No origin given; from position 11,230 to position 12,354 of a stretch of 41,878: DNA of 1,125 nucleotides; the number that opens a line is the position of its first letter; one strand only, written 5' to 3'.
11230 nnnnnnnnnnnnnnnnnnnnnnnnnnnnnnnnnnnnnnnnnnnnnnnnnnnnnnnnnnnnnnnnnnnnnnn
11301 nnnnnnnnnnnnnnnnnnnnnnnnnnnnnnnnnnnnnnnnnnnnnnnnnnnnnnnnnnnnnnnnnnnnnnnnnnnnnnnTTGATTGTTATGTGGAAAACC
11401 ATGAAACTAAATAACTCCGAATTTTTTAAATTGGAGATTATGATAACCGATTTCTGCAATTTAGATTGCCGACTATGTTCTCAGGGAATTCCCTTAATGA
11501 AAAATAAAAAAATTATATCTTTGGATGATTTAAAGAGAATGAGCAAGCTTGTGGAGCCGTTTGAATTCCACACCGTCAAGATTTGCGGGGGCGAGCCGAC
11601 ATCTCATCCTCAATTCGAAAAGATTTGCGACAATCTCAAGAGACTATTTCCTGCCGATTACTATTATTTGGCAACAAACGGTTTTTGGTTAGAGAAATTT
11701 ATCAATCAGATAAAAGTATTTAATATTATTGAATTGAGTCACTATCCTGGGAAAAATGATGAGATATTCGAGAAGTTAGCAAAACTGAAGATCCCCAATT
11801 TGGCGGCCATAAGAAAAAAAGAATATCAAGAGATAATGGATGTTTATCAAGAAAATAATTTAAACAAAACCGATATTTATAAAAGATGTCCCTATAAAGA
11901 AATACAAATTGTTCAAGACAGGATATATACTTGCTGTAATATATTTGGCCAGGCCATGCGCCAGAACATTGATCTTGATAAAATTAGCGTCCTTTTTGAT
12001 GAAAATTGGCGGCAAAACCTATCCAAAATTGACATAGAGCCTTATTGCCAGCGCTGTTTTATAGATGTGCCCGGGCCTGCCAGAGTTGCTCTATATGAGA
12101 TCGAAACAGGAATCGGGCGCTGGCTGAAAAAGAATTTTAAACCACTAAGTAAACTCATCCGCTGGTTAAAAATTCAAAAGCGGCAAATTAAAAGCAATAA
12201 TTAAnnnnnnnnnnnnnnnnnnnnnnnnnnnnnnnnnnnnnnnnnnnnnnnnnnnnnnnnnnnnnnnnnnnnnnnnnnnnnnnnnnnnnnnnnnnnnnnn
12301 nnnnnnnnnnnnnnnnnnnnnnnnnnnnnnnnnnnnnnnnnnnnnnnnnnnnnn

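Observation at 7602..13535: GDP-mannose-derived 3,6-dideoxy (colitose-like) pathway combined with a C-methyltransferase and a radical SAM enzyme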

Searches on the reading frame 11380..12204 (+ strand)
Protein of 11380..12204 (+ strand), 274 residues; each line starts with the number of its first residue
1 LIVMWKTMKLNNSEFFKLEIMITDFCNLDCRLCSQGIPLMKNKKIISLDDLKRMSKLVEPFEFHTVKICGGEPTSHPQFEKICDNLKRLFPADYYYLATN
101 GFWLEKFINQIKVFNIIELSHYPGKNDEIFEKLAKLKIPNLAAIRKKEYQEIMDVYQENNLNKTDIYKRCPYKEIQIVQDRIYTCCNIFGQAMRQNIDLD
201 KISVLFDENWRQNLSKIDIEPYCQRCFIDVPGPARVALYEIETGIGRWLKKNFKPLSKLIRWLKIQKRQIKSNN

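Call 4: search_protein_families(library=pfam, proteins=[window:11380-12204:+], max_evalue=0.01)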
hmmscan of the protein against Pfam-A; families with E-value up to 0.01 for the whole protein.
window:11380-12204:+ (274 aa): 2 families
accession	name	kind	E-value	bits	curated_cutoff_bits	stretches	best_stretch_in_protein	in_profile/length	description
PF04055.27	Radical_SAM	-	2.3e-11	44.6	29.5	1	21-135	2-116/166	Radical SAM superfamily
PF13353.11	Fer4_12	-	0.0024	18.6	22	1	25-113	14-102/137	4Fe-4S single cluster domain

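Call 5: search_protein_families(library=ncbifam, proteins=[window:11380-12204:+], max_evalue=0.001)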
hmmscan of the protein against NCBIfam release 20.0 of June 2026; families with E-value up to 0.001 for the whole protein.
window:11380-12204:+ (274 aa): 14 families
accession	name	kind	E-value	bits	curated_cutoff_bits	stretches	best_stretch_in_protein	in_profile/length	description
TIGR02666.1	moaA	equivalog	1.9e-14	53.4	284.05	1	17-113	11-112/336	GTP 3',8-cyclase MoaA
TIGR02668.1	moaA_archaeal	equivalog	1.7e-11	43.6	325.25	1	17-112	11-105/303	GTP 3',8-cyclase MoaA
NF001199.0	PRK00164.2-1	equivalog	2.7e-11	43.1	231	1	17-112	13-107/308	GTP 3',8-cyclase MoaA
TIGR04317.1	W_rSAM_matur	equivalog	1.2e-09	37.8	380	1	17-116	5-103/349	tungsten cofactor oxidoreductase radical SAM maturase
TIGR03977.1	rSAM_pair_HxsC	equivalog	7.3e-08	31.6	267.9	1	19-111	28-120/292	His-Xaa-Ser system radical SAM maturase HxsC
TIGR03470.1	HpnH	equivalog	5e-07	29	225.05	1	9-125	19-134/318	adenosyl-hopene transferase HpnH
NF050035.1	rSAM_WgK_link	exception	2.6e-06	26.7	650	1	17-90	10-84/367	radical SAM/SPASM peptide maturase WgkB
NF038283.1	viperin_w_prok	equivalog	3.9e-06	26.2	180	1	21-120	7-113/281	viperin family antiviral radical SAM protein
TIGR04167.1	rSAM_SeCys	equivalog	4e-06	26.3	300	1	11-87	3-78/303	arsenosugar biosynthesis radical SAM (seleno)protein ArsS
TIGR04478.1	rSAM_YfkAB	equivalog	1.6e-05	24.3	250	1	12-76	21-84/363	radical SAM/CxCxxxxC motif protein YfkAB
NF045646.2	rSAM_Se_TrsS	equivalog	2.1e-05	23.2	490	1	20-133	90-206/441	radical SAM (seleno)protein TrsS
TIGR04251.1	SCM_rSAM_ScmF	equivalog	4.7e-05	22.9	400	1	20-87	8-78/353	SynChlorMet cassette radical SAM/SPASM protein ScmF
TIGR04084.1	rSAM_AF0577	subfamily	6.3e-05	22.1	225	1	20-119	1-97/347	TIGR04084 family radical SAM/SPASM domain-containing protein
NF045702.1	rSAM_GDGT_ether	equivalog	0.00034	19.4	450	1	19-106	89-178/486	tetraether lipid synthase Tes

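Call 9: search_solved_structures(query=window:11401-12204:+, show_alignments=2, max_evalue=1)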
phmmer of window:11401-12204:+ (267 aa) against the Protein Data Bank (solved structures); distinct sequences matched with E-value up to 1: 4.
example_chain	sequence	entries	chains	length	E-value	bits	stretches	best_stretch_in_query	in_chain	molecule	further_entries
7wzv_A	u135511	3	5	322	1.8e-06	30.8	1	11-159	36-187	4Fe-4S cluster-binding domain-containing protein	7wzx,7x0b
7tol_A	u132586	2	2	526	0.00057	22.6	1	11-140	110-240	glycerol dibiphytanyl glycerol tetraether - macrocyclic archaeol synthase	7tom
1tv7_A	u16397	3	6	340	0.00072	22.3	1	11-104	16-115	Molybdenum cofactor biosynthesis protein A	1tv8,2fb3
2fb2_A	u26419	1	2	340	0.00093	21.9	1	11-104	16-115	Molybdenum cofactor biosynthesis protein A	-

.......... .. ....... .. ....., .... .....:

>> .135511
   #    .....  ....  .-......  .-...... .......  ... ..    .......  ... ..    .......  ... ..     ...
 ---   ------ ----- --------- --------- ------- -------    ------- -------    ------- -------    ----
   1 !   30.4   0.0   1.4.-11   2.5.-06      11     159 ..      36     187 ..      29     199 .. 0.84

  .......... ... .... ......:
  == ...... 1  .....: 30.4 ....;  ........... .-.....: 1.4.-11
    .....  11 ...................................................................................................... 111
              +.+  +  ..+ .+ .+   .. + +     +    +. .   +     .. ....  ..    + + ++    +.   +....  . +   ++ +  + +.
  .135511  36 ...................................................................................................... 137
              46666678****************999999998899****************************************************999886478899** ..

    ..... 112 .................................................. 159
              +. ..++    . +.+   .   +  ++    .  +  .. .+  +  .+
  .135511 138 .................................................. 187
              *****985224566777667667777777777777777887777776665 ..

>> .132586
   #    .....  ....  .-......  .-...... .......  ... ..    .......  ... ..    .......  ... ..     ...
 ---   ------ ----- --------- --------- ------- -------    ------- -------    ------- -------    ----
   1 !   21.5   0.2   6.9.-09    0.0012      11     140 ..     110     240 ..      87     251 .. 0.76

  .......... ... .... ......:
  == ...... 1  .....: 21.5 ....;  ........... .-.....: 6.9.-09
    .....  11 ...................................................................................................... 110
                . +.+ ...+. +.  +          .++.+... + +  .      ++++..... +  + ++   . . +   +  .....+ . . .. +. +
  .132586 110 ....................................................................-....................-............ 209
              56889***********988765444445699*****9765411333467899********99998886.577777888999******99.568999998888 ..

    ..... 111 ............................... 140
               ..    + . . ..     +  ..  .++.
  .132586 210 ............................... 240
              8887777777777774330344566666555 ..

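Call 15: find_homologous_proteins(query=window:11401-12204:+, max_evalue=0.001)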
Query window:11401-12204:+ (267 aa): 17 proteins with E <= 0.001 among 574 candidates.
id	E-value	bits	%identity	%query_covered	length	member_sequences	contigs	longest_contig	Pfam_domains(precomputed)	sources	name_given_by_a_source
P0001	1.3e-171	587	100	95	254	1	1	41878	PF04055.28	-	-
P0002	5.2e-120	418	76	87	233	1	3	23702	PF04055.28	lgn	-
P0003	3.2e-113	396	64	100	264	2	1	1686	PF04055.28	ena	-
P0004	6.2e-105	369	63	96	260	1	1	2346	PF04055.28,PF13353.12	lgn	-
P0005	2.0e-103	364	61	96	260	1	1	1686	PF04055.28,PF13353.12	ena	-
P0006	4.2e-102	359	59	96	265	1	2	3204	PF04055.28,PF13353.12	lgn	-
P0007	4.4e-102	359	61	99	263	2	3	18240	PF04055.28,PF13353.12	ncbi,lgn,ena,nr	ncbi:MAG TPA: radical SAM protein [bacterium]|nr:radical SAM protein [bacterium]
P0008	2.4e-101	357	61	97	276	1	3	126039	PF04055.28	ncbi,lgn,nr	ncbi:MAG: radical SAM protein [Candidatus Pacebacteria bacterium]|nr:radical SAM protein [Candidatus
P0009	2.8e-99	350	58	96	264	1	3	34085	PF04055.28,PF13353.12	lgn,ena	-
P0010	2.9e-99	350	62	95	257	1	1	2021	PF04055.28,PF13353.12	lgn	-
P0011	9.7e-80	286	57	80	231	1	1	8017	PF04055.28,PF13353.12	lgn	-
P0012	3.5e-78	281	57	80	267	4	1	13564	PF04055.28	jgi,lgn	-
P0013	2.2e-77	278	55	81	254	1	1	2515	PF04055.28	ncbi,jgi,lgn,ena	-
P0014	2.0e-75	272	54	80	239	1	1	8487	PF04055.28,PF13353.12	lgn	-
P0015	3.6e-74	268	50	88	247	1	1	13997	PF04055.28,PF13353.12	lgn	-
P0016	1.6e-70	256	51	81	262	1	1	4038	PF04055.28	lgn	-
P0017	3.1e-53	199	44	84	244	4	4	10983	PF04055.28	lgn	-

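Call 16: find_encoding_contigs(protein=P0008, flank=10000, max_places=2)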
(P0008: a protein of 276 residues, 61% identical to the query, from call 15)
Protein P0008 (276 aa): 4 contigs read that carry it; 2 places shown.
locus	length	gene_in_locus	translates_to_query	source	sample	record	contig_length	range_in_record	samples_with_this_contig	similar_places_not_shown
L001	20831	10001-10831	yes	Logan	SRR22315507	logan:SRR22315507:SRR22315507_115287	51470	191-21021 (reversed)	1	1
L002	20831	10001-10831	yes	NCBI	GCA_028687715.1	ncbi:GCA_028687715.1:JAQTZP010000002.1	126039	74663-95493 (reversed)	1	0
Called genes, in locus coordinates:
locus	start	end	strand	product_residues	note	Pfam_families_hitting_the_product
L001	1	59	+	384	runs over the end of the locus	PF02350:Epimerase_2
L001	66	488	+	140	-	PF00132:Hexapep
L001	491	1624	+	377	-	PF01041:DegT_DnrJ_EryC1, PF00155:Aminotran_1_2 (weak), PF00266:Aminotran_5 (weak), PF01053:Cys_Met_Meta_PP (weak), PF01212:Beta_elim_lyase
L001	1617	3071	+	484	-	PF01073:3Beta_HSD, PF01370:Epimerase, PF02719:Polysacc_synt_2, PF04321:RmlD_sub_bind, PF05368:NmrA, PF07993:NAD_binding_4 (faint), PF13460:NAD_binding_10, PF16363:GDP_Man_Dehyd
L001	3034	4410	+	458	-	PF02310:B12-binding, PF04055:Radical_SAM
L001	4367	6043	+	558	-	-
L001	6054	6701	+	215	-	PF13489:Methyltransf_23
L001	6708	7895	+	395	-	-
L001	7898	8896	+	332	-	PF01370:Epimerase, PF02719:Polysacc_synt_2, PF04321:RmlD_sub_bind, PF05368:NmrA, PF01073:3Beta_HSD, PF07993:NAD_binding_4 (weak), PF13460:NAD_binding_10, PF16363:GDP_Man_Dehyd, +1 more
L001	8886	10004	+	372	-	PF01041:DegT_DnrJ_EryC1, PF00155:Aminotran_1_2, PF00266:Aminotran_5, PF01212:Beta_elim_lyase, PF01053:Cys_Met_Meta_PP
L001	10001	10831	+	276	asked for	PF04055:Radical_SAM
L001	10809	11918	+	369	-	PF03102:NeuB, PF08666:SAF (weak)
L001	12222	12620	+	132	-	PF08241:Methyltransf_11, PF13489:Methyltransf_23 (weak), PF13649:Methyltransf_25 (weak)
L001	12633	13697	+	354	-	PF00155:Aminotran_1_2 (weak), PF01041:DegT_DnrJ_EryC1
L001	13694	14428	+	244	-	PF02348:CTP_transf_3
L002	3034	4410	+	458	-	PF02310:B12-binding, PF04055:Radical_SAM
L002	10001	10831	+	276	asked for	PF04055:Radical_SAM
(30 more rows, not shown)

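Call 17: find_encoding_contigs(protein=P0009, flank=10000, max_places=2)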
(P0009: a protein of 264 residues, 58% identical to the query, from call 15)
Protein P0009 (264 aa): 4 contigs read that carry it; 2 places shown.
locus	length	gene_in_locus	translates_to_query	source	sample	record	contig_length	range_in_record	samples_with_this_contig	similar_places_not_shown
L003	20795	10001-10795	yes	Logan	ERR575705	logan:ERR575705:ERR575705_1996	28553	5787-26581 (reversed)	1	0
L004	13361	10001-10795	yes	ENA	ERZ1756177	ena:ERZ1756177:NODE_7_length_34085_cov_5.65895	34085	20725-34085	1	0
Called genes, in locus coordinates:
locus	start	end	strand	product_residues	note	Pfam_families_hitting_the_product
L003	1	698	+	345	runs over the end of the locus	PF03102:NeuB, PF08666:SAF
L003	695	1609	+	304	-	PF21360:PylC-like_N, PF02655:ATP-grasp_3, PF13535:ATP-grasp_4 (faint), PF15632:ATPgrasp_Ter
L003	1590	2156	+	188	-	PF13419:HAD_2, PF00702:Hydrolase, PF13242:Hydrolase_like (weak)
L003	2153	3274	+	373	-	PF02350:Epimerase_2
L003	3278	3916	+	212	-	PF02585:PIG-L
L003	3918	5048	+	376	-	PF13489:Methyltransf_23, PF08241:Methyltransf_11, PF08242:Methyltransf_12, PF13649:Methyltransf_25, PF13847:Methyltransf_31 (weak), PF22674:C2185-like_N (weak)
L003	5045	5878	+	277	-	PF01370:Epimerase, PF04321:RmlD_sub_bind, PF07993:NAD_binding_4 (faint), PF01073:3Beta_HSD, PF02719:Polysacc_synt_2 (weak), PF16363:GDP_Man_Dehyd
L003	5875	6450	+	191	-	PF00149:Metallophos, PF12850:Metallophos_2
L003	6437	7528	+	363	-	PF21360:PylC-like_N, PF02655:ATP-grasp_3, PF15632:ATPgrasp_Ter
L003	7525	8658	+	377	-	PF01041:DegT_DnrJ_EryC1, PF00155:Aminotran_1_2, PF01212:Beta_elim_lyase, PF01053:Cys_Met_Meta_PP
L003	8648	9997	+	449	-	PF05368:NmrA, PF01073:3Beta_HSD, PF01370:Epimerase, PF02719:Polysacc_synt_2, PF04321:RmlD_sub_bind, PF13460:NAD_binding_10, PF16363:GDP_Man_Dehyd, PF07993:NAD_binding_4, +1 more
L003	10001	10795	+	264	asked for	PF04055:Radical_SAM, PF13353:Fer4_12 (faint)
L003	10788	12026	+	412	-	-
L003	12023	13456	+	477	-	PF02310:B12-binding, PF04055:Radical_SAM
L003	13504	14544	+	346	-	-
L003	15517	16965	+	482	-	PF02310:B12-binding, PF04055:Radical_SAM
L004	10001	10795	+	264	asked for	PF04055:Radical_SAM, PF13353:Fer4_12 (faint)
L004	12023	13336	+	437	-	PF02310:B12-binding, PF04055:Radical_SAM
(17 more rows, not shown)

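Call 18: find_encoding_contigs(protein=P0017, flank=10000, max_places=2)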
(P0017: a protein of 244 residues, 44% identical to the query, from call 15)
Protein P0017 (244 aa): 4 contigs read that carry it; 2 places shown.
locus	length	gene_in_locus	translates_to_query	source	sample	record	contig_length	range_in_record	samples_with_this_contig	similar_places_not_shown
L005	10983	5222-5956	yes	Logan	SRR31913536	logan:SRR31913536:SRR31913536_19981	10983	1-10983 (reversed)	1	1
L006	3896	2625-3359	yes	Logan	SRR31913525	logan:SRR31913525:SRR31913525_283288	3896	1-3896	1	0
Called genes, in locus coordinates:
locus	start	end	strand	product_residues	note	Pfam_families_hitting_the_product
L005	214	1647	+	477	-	PF02310:B12-binding, PF04055:Radical_SAM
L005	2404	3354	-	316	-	PF04055:Radical_SAM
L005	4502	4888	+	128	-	-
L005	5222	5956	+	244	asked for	PF04055:Radical_SAM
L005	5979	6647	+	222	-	PF00923:TAL_FSA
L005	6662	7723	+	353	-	PF08240:ADH_N, PF16912:Glu_dehyd_C, PF00107:ADH_zinc_N, PF13602:ADH_zinc_N_2 (weak)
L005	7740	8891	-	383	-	PF01380:SIS, PF13580:SIS_2 (faint), PF01380:SIS (weak)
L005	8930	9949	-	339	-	PF08240:ADH_N, PF16912:Glu_dehyd_C, PF00107:ADH_zinc_N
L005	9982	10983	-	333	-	?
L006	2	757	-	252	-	?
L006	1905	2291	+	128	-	-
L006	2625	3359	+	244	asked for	PF04055:Radical_SAM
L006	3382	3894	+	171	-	?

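Call 19: find_encoding_contigs(protein=P0015, flank=10000, max_places=2)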
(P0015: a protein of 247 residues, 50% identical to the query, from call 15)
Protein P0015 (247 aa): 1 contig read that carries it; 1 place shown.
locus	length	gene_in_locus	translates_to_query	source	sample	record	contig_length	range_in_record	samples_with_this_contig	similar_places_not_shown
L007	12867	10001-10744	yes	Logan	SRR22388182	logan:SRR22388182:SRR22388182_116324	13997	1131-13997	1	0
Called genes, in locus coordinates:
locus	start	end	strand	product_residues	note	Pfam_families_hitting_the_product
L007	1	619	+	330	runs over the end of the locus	PF00106:adh_short, PF01073:3Beta_HSD, PF01370:Epimerase, PF02719:Polysacc_synt_2, PF04321:RmlD_sub_bind, PF05368:NmrA (faint), PF07993:NAD_binding_4, PF16363:GDP_Man_Dehyd, +1 more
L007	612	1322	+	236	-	PF00483:NTP_transferase, PF12804:NTP_transf_3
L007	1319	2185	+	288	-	PF01370:Epimerase, PF04321:RmlD_sub_bind, PF01073:3Beta_HSD, PF02719:Polysacc_synt_2, PF16363:GDP_Man_Dehyd, PF07993:NAD_binding_4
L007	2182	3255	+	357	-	PF04055:Radical_SAM, PF13186:SPASM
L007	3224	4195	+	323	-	PF13489:Methyltransf_23 (weak), PF13847:Methyltransf_31 (faint), PF08241:Methyltransf_11, PF13649:Methyltransf_25 (weak)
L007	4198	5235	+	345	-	PF03102:NeuB, PF08666:SAF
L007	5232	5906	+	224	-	PF02348:CTP_transf_3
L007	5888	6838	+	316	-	-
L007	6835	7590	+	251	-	PF08889:WbqC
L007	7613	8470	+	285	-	PF02353:CMAS (weak), PF13489:Methyltransf_23, PF13649:Methyltransf_25 (weak), PF13847:Methyltransf_31 (weak), PF08241:Methyltransf_11, PF08242:Methyltransf_12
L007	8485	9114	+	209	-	PF02585:PIG-L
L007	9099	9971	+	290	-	PF01973:MptE-like (faint)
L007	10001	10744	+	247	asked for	PF13353:Fer4_12 (weak), PF04055:Radical_SAM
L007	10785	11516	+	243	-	-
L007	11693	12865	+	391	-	?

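Call 20: find_encoding_contigs(protein=P0002, flank=10000, max_places=2)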
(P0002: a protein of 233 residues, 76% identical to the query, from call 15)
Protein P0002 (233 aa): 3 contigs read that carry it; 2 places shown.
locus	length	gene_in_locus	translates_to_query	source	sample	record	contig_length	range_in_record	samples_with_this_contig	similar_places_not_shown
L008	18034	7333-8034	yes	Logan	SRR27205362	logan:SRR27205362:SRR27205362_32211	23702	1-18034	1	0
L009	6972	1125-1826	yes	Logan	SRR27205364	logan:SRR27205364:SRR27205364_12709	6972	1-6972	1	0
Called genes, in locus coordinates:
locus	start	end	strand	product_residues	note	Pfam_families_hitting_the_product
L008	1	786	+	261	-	?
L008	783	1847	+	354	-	PF01370:Epimerase, PF02719:Polysacc_synt_2 (weak), PF16363:GDP_Man_Dehyd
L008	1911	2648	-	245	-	-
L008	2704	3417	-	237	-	-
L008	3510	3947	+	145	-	PF00293:NUDIX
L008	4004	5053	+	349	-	PF00155:Aminotran_1_2 (weak), PF01041:DegT_DnrJ_EryC1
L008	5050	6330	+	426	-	PF08421:Methyltransf_13, PF13489:Methyltransf_23, PF08484:Methyltransf_14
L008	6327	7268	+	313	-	PF01073:3Beta_HSD (weak), PF01370:Epimerase, PF02719:Polysacc_synt_2 (faint), PF16363:GDP_Man_Dehyd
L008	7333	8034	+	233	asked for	PF04055:Radical_SAM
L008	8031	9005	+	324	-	PF01408:GFO_IDH_MocA, PF22725:GFO_IDH_MocA_C3, PF02894:GFO_IDH_MocA_C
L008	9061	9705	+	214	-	PF02348:CTP_transf_3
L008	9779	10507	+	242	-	PF00106:adh_short, PF13561:adh_short_C2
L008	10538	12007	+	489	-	PF01943:Polysacc_synt, PF13440:Polysacc_synt_3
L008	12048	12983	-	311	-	PF00892:EamA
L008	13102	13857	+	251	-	PF02348:CTP_transf_3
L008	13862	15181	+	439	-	PF00202:Aminotran_3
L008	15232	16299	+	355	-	PF04055:Radical_SAM, PF13186:SPASM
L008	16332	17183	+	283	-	PF03102:NeuB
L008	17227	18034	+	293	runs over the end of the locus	PF05219:DREV (faint), PF13489:Methyltransf_23, PF08003:Methyltransf_9, PF13847:Methyltransf_31, PF08241:Methyltransf_11, PF08242:Methyltransf_12, PF13649:Methyltransf_25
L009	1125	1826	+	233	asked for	PF04055:Radical_SAM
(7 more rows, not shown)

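Call 21: find_encoding_contigs(protein=P0007, flank=10000, max_places=2)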
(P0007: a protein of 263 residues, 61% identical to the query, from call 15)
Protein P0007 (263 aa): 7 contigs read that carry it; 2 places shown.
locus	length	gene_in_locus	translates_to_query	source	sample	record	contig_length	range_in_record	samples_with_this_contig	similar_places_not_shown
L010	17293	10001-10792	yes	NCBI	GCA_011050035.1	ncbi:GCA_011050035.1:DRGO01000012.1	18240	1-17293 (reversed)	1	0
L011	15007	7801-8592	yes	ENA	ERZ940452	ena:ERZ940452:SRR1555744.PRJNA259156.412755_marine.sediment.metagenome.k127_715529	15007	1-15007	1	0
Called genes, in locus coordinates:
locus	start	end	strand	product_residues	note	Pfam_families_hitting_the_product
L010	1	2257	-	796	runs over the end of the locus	PF04932:Wzy_C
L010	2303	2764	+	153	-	PF01467:CTP_transf_like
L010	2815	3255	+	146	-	PF14478:DUF4430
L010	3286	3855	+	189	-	PF20221:DUF6580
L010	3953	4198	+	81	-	PF12728:HTH_17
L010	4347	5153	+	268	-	PF00984:UDPG_MGDP_dh (faint)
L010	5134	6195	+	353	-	PF01370:Epimerase, PF02719:Polysacc_synt_2 (faint), PF16363:GDP_Man_Dehyd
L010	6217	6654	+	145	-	PF00293:NUDIX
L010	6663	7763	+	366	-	PF00155:Aminotran_1_2 (faint), PF01041:DegT_DnrJ_EryC1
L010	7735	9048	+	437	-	PF08421:Methyltransf_13, PF13489:Methyltransf_23, PF08484:Methyltransf_14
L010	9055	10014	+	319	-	PF01073:3Beta_HSD (weak), PF01370:Epimerase, PF02719:Polysacc_synt_2 (faint), PF16363:GDP_Man_Dehyd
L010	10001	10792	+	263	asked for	PF04055:Radical_SAM, PF13353:Fer4_12 (faint)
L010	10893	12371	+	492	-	PF01943:Polysacc_synt, PF13440:Polysacc_synt_3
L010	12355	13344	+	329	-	PF04321:RmlD_sub_bind, PF05368:NmrA, PF01073:3Beta_HSD, PF01370:Epimerase, PF02719:Polysacc_synt_2, PF07993:NAD_binding_4, PF13460:NAD_binding_10, PF16363:GDP_Man_Dehyd, +1 more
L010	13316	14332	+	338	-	PF04055:Radical_SAM, PF13186:SPASM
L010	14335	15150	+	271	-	PF02348:CTP_transf_3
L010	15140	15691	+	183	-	PF00702:Hydrolase (weak), PF08282:Hydrolase_3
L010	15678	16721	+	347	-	PF03102:NeuB, PF08666:SAF (weak)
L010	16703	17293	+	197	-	PF21360:PylC-like_N, PF02655:ATP-grasp_3 (weak), PF13535:ATP-grasp_4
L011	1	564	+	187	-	?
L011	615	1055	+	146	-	PF14478:DUF4430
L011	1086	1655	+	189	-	PF20221:DUF6580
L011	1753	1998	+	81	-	PF12728:HTH_17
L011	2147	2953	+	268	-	PF00984:UDPG_MGDP_dh (faint)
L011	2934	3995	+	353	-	PF01370:Epimerase, PF02719:Polysacc_synt_2 (faint), PF16363:GDP_Man_Dehyd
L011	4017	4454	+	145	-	PF00293:NUDIX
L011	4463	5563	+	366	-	PF00155:Aminotran_1_2 (faint), PF01041:DegT_DnrJ_EryC1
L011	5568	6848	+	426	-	PF08421:Methyltransf_13, PF13489:Methyltransf_23, PF08484:Methyltransf_14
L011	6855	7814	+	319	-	PF01073:3Beta_HSD (weak), PF01370:Epimerase, PF02719:Polysacc_synt_2 (faint), PF16363:GDP_Man_Dehyd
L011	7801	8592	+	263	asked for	PF04055:Radical_SAM, PF13353:Fer4_12 (faint)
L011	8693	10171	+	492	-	PF01943:Polysacc_synt, PF13440:Polysacc_synt_3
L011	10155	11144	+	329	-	PF04321:RmlD_sub_bind, PF05368:NmrA, PF01073:3Beta_HSD, PF01370:Epimerase, PF02719:Polysacc_synt_2, PF07993:NAD_binding_4, PF13460:NAD_binding_10, PF16363:GDP_Man_Dehyd, +1 more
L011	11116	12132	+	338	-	PF04055:Radical_SAM, PF13186:SPASM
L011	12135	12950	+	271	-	PF02348:CTP_transf_3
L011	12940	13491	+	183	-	PF00702:Hydrolase (weak), PF08282:Hydrolase_3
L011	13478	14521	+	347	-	PF03102:NeuB, PF08666:SAF (weak)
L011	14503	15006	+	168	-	?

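Call 22: find_encoding_contigs(protein=P0012, flank=10000, max_places=1)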
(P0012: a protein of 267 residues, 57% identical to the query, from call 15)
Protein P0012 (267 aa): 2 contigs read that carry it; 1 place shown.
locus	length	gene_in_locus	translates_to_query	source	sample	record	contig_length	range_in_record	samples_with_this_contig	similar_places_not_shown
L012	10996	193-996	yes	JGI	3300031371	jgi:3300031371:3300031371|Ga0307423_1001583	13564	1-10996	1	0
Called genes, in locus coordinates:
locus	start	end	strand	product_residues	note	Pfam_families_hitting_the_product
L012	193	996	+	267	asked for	PF04055:Radical_SAM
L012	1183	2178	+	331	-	PF01209:Ubie_methyltran (weak), PF13489:Methyltransf_23, PF02353:CMAS, PF13847:Methyltransf_31, PF08241:Methyltransf_11, PF08242:Methyltransf_12, PF13649:Methyltransf_25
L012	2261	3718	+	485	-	PF04932:Wzy_C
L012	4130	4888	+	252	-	PF05401:NodS (weak), PF01209:Ubie_methyltran, PF02353:CMAS, PF13489:Methyltransf_23, PF13847:Methyltransf_31, PF08241:Methyltransf_11, PF08242:Methyltransf_12, PF13649:Methyltransf_25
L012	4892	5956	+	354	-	PF02388:FemAB, PF13480:Acetyltransf_6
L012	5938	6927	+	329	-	-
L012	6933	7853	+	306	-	PF00535:Glycos_transf_2, PF10111:Glyco_tranf_2_2, PF13641:Glyco_tranf_2_3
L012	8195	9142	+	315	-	PF03966:Trm112p (weak), PF08241:Methyltransf_11, PF13649:Methyltransf_25 (weak), PF13847:Methyltransf_31 (weak)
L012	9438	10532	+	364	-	PF13439:Glyco_transf_4, PF13579:Glyco_trans_4_4, PF20706:GT4-conflict (weak), PF00534:Glycos_transf_1, PF13692:Glyco_trans_1_4, PF13524:Glyco_trans_1_2 (weak)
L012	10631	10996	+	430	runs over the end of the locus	PF13439:Glyco_transf_4 (faint), PF00534:Glycos_transf_1, PF13692:Glyco_trans_1_4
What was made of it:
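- Five other family members lie in NeuB or unrelated contexts (calls 16-19, 22).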
